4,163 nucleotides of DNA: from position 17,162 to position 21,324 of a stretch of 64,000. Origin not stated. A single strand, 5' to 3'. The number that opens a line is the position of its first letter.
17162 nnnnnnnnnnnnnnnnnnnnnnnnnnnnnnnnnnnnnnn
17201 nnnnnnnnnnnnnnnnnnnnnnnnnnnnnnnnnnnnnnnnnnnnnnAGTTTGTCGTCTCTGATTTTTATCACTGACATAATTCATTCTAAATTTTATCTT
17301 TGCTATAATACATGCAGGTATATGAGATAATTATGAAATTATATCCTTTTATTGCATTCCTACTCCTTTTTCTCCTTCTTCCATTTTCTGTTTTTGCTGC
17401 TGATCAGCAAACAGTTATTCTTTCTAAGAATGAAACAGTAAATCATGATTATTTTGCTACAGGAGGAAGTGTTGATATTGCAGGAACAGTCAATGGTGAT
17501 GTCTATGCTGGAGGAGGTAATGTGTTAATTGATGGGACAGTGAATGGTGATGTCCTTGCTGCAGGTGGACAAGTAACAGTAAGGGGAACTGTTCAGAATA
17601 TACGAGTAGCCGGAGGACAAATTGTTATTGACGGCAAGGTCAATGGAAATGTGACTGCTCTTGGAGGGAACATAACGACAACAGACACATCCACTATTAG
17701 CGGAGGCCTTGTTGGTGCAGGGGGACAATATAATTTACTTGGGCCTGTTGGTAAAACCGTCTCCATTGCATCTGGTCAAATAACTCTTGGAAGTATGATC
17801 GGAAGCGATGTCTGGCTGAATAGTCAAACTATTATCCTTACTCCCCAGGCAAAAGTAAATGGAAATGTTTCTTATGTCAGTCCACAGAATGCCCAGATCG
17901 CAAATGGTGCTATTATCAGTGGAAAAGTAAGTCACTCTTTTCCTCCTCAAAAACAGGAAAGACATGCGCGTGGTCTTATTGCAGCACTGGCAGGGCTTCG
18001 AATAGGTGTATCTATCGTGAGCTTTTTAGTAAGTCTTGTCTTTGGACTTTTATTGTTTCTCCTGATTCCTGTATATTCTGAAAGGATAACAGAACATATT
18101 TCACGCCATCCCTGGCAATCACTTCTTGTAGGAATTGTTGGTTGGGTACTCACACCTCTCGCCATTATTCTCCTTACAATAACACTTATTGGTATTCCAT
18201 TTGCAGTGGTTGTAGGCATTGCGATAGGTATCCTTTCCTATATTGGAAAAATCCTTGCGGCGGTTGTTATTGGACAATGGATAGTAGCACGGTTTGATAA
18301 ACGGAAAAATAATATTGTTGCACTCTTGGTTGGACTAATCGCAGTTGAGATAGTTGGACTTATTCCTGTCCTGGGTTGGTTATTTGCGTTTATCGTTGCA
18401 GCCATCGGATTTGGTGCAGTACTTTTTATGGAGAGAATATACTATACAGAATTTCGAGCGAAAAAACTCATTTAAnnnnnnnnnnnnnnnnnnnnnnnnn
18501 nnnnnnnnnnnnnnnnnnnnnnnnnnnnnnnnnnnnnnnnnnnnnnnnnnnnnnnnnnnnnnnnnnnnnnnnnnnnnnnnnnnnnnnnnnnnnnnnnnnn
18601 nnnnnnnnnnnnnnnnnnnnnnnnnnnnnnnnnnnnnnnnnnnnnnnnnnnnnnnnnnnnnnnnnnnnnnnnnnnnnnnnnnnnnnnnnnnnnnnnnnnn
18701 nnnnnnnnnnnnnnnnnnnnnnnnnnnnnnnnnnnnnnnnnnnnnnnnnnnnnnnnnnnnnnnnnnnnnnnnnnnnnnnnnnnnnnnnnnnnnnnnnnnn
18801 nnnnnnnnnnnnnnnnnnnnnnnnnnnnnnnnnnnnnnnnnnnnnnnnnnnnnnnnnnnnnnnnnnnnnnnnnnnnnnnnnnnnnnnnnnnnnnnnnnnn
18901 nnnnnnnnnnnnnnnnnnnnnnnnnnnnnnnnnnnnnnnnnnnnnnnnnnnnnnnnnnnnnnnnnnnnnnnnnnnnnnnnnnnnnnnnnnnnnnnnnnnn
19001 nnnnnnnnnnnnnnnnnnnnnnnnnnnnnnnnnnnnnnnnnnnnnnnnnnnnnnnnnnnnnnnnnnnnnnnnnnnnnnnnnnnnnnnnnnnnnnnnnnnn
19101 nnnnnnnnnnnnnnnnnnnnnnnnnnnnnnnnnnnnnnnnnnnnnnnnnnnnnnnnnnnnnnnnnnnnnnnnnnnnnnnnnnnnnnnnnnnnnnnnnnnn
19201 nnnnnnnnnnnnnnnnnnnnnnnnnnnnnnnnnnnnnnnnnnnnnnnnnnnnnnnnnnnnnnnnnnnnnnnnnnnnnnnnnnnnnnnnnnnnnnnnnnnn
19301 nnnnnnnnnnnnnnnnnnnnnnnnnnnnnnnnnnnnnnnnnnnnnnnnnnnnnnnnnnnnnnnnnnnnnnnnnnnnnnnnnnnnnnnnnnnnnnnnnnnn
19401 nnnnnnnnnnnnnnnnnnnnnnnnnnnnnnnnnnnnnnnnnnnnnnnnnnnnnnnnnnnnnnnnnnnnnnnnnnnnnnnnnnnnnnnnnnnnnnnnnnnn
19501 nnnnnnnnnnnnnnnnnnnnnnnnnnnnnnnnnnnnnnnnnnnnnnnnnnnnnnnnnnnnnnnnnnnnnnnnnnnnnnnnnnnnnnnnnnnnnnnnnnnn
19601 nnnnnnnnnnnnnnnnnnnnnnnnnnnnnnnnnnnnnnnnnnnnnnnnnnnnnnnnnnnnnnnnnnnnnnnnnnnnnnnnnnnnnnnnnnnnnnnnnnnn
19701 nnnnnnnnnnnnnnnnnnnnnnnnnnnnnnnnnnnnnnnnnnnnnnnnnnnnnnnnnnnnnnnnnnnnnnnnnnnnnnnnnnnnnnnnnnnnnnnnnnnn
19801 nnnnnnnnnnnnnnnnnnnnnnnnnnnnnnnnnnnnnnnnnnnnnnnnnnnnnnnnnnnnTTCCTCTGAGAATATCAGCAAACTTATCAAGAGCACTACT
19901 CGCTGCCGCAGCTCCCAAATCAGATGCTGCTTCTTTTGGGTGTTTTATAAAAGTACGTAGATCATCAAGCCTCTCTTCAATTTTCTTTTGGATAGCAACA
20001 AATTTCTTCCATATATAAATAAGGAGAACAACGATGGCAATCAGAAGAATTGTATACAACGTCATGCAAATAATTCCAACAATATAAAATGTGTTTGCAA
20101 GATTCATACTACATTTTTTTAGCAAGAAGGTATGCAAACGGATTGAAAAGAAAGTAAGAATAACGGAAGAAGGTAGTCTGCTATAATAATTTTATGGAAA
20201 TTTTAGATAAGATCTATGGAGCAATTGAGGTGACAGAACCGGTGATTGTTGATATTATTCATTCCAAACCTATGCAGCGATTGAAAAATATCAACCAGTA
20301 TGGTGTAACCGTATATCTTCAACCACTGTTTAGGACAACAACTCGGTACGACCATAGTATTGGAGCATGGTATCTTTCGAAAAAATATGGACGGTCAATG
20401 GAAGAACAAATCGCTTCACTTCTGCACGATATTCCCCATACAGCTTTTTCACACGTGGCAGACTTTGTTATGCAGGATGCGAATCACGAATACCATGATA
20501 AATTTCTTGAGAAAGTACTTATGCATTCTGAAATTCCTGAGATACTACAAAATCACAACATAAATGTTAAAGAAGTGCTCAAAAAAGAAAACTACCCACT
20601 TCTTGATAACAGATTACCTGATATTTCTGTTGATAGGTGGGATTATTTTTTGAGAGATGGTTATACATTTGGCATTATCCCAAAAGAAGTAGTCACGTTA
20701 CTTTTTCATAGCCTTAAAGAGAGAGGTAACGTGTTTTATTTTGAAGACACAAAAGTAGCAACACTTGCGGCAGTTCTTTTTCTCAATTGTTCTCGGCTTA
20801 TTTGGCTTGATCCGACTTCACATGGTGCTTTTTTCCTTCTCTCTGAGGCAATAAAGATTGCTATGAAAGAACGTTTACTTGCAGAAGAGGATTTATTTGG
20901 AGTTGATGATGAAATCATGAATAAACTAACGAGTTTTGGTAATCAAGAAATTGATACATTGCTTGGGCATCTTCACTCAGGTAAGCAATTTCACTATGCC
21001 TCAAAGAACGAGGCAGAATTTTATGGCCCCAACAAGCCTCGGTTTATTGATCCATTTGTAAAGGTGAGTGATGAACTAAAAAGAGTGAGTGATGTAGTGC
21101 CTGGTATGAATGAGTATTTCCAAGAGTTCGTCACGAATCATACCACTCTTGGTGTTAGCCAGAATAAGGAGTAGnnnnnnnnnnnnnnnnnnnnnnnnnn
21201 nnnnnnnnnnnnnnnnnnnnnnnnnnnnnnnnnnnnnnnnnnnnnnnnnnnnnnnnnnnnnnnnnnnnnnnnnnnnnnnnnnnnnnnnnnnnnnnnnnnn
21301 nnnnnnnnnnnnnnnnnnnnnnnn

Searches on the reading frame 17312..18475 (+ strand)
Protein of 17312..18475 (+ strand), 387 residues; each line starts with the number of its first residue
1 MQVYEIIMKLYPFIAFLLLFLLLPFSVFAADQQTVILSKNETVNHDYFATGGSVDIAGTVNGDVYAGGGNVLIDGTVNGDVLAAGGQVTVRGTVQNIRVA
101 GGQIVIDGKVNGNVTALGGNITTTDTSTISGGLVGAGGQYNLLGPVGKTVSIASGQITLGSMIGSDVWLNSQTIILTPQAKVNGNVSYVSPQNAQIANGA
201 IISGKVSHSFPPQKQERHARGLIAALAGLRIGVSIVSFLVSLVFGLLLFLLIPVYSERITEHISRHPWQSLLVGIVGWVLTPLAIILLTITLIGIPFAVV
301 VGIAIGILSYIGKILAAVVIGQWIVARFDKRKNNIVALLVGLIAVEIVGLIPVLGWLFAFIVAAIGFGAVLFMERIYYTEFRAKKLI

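Call 14: search_protein_families(library=pfam, proteins=[window:17312-18475:+], max_evalue=0.001)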
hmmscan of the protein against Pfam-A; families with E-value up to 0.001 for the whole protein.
window:17312-18475:+ (387 aa): 1 family
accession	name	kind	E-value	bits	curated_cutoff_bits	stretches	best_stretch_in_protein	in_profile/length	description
PF04519.19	Bactofilin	-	7.3e-07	29.8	27.9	0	60-132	9-79/98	Polymer-forming cytoskeletal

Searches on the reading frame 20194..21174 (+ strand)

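Call 14: search_protein_families(library=pfam, proteins=[window:20194-21174:+], max_evalue=0.001)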
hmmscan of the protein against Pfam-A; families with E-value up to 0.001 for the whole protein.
window:20194-21174:+ (326 aa): 1 family
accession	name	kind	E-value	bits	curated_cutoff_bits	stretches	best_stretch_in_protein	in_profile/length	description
PF01966.28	HD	-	9.4e-07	29.6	22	1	51-152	1-113/116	HD domain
